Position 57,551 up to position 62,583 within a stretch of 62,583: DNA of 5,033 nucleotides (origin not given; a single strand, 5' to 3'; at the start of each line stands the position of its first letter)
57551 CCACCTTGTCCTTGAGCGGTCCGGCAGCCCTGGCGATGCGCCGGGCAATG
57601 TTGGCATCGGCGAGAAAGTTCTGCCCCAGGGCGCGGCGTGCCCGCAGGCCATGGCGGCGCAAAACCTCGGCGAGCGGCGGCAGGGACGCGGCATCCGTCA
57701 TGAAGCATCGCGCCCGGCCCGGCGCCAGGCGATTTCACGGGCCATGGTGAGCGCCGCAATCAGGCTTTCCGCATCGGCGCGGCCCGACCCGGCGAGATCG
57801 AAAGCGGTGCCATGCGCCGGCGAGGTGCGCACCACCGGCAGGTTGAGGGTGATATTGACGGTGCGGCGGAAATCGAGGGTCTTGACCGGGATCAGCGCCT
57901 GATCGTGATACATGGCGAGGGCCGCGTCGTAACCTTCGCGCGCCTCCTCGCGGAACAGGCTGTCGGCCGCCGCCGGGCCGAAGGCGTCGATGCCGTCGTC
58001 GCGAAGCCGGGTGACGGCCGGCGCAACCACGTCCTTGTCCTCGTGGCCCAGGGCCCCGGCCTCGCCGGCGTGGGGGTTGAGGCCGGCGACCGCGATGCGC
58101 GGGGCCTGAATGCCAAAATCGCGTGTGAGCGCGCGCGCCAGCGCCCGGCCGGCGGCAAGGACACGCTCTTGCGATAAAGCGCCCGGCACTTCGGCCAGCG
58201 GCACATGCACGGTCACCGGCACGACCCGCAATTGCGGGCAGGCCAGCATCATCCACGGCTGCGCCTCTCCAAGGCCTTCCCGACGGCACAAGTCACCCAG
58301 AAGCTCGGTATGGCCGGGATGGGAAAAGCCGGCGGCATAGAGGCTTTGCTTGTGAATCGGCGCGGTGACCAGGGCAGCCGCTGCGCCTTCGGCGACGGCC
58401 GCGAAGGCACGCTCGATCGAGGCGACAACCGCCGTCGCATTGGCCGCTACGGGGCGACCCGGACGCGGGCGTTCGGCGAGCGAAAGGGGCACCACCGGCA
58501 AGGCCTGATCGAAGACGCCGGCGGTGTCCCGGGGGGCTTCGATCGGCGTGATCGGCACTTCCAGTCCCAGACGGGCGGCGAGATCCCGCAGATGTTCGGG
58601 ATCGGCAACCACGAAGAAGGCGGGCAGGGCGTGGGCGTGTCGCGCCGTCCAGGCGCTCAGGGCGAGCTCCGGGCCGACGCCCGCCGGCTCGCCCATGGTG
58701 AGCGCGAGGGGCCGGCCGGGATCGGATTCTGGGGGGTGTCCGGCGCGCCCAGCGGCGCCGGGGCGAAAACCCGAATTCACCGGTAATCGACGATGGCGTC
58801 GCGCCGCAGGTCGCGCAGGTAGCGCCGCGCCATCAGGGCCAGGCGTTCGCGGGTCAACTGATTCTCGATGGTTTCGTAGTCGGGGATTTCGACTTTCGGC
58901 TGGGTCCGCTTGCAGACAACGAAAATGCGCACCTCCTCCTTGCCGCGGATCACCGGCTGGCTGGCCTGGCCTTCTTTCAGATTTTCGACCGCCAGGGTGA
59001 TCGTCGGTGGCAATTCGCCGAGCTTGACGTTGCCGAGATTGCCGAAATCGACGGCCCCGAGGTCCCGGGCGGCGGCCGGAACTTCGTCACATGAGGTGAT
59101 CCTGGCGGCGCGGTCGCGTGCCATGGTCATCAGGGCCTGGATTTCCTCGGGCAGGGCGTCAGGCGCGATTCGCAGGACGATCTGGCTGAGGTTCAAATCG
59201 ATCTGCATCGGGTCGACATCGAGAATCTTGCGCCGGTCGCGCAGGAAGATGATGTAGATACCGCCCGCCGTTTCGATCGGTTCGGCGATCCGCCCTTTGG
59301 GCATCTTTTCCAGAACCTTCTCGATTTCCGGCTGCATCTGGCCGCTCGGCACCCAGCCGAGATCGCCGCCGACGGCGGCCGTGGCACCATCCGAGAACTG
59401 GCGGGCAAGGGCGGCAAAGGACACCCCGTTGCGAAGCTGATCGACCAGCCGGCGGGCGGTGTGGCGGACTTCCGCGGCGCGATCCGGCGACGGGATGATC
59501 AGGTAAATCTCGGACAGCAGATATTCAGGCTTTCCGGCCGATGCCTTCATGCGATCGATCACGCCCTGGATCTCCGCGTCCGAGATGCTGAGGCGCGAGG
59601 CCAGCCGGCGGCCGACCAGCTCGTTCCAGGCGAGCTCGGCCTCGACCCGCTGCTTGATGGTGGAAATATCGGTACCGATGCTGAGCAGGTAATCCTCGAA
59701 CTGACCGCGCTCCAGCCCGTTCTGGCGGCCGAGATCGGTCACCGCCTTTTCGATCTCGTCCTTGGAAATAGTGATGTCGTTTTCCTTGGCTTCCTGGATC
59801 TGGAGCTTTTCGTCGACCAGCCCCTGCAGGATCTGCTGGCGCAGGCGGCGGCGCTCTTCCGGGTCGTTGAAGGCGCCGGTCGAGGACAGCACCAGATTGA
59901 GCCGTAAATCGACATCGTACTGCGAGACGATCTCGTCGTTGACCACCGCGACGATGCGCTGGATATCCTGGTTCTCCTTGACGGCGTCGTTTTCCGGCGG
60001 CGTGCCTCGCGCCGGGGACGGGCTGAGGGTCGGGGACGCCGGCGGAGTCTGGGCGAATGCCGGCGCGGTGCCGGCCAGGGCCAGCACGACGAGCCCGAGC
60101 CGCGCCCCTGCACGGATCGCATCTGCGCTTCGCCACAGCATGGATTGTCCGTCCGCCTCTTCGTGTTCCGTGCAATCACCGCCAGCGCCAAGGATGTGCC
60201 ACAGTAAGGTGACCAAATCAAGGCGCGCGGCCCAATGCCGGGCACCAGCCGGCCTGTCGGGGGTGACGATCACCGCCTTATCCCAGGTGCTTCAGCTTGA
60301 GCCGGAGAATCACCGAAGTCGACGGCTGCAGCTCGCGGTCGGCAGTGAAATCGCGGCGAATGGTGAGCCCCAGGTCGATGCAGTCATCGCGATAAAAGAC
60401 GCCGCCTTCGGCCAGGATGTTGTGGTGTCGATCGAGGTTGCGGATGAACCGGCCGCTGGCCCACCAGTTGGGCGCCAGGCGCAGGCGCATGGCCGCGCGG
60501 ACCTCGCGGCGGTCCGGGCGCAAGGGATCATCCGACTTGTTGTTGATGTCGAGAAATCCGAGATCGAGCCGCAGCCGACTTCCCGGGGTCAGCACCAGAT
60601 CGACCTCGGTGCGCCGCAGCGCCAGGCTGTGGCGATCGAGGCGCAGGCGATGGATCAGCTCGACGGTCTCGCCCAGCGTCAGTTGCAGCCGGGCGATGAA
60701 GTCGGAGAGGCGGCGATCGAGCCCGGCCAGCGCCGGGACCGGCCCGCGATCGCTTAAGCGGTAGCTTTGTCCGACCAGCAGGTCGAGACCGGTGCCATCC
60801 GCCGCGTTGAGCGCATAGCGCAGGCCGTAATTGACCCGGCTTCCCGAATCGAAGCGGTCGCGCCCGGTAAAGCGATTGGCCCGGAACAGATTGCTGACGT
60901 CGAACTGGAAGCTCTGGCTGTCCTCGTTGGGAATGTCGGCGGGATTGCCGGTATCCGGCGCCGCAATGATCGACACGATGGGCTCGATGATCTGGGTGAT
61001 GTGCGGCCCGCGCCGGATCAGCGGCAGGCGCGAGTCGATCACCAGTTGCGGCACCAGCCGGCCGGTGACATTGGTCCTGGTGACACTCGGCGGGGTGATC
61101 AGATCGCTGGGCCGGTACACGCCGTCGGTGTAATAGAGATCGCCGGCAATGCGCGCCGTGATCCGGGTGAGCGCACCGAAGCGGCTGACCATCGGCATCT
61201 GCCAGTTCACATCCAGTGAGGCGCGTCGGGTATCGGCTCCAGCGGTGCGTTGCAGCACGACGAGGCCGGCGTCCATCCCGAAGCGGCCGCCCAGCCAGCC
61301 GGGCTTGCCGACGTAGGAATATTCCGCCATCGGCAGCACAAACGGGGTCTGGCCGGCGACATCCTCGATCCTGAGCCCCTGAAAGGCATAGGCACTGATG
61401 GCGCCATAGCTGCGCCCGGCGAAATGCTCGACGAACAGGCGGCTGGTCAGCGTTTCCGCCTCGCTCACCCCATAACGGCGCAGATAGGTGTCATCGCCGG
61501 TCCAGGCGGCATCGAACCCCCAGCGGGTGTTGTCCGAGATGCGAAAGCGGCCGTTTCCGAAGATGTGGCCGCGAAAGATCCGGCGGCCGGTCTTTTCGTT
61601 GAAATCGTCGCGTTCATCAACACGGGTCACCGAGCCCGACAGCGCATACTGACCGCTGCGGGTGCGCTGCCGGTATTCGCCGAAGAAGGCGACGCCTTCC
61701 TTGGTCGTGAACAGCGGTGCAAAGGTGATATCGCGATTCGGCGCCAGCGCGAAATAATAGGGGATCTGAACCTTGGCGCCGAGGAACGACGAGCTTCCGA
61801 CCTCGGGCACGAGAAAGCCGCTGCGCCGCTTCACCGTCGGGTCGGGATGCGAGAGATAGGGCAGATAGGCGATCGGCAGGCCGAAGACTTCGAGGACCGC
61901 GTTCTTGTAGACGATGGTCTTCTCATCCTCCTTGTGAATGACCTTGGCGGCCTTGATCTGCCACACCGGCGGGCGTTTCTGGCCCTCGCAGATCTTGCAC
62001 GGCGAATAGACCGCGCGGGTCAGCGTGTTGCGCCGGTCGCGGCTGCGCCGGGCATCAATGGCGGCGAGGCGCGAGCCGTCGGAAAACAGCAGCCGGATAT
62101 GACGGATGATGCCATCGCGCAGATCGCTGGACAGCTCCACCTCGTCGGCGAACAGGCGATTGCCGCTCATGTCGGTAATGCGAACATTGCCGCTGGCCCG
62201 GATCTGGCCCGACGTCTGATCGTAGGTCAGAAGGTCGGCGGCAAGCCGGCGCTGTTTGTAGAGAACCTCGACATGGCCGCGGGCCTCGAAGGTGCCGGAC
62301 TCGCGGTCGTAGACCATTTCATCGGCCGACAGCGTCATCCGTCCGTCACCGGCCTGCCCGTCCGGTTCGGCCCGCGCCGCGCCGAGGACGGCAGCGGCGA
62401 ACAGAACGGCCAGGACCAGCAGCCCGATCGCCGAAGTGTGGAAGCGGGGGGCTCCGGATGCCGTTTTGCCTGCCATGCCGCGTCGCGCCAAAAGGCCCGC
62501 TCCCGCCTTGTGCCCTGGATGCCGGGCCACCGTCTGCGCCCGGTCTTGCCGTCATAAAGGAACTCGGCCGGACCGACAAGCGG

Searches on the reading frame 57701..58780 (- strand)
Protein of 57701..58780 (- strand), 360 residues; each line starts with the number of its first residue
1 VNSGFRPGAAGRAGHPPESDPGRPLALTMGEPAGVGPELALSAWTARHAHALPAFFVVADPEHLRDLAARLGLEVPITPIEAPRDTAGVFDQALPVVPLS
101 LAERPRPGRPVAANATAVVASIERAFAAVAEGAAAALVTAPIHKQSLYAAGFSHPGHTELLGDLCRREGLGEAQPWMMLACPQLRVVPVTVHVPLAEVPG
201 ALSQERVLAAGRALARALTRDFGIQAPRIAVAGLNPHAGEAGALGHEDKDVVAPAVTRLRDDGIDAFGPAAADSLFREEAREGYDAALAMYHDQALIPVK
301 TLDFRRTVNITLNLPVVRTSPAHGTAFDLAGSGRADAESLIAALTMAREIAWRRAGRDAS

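Call 67: search_protein_families(library=pfam, proteins=[window:57701-58780:-], max_evalue=0.00001)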
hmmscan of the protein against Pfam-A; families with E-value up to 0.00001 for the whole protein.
window:57701-58780:- (360 aa): 1 family
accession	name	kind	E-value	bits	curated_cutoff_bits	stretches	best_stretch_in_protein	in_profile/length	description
PF04166.17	PdxA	-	5.3e-102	341.5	27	1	54-347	4-286/286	Pyridoxal phosphate biosynthetic protein PdxA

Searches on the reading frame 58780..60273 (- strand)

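Call 67: search_protein_families(library=pfam, proteins=[window:58780-60273:-], max_evalue=0.00001)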
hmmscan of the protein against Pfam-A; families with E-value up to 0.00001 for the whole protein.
window:58780-60273:- (498 aa): 6 families
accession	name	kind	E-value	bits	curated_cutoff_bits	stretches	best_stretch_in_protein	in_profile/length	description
PF00639.27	Rotamase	-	8.6e-25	88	21.7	1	264-345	13-96/97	PPIC-type PPIASE domain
PF13616.12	Rotamase_3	-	2.6e-19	70.3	22.5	1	264-346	31-114/116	PPIC-type PPIASE domain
PF09312.16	SurA_N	-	3.7e-16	59.8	30.8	1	104-218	1-116/118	SurA N-terminal domain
PF13145.12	Rotamase_2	-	6.9e-09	37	27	0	270-349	39-110/121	PPIC-type PPIASE domain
PF13624.11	SurA_N_3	-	8.3e-09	35.9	27.2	1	103-219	38-161/162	SurA-like N-terminal domain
PF13623.11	SurA_N_2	-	6.7e-07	29.7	28.5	1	104-181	39-122/145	SurA-like N-terminal domain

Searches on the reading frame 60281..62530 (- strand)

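Call 67: search_protein_families(library=pfam, proteins=[window:60281-62530:-], max_evalue=0.00001)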
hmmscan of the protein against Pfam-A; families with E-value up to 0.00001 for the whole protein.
window:60281-62530:- (750 aa): 1 family
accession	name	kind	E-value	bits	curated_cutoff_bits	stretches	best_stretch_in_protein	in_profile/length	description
PF04453.20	LptD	-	1.4e-64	219.3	22.4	1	320-689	3-384/384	LPS transport system D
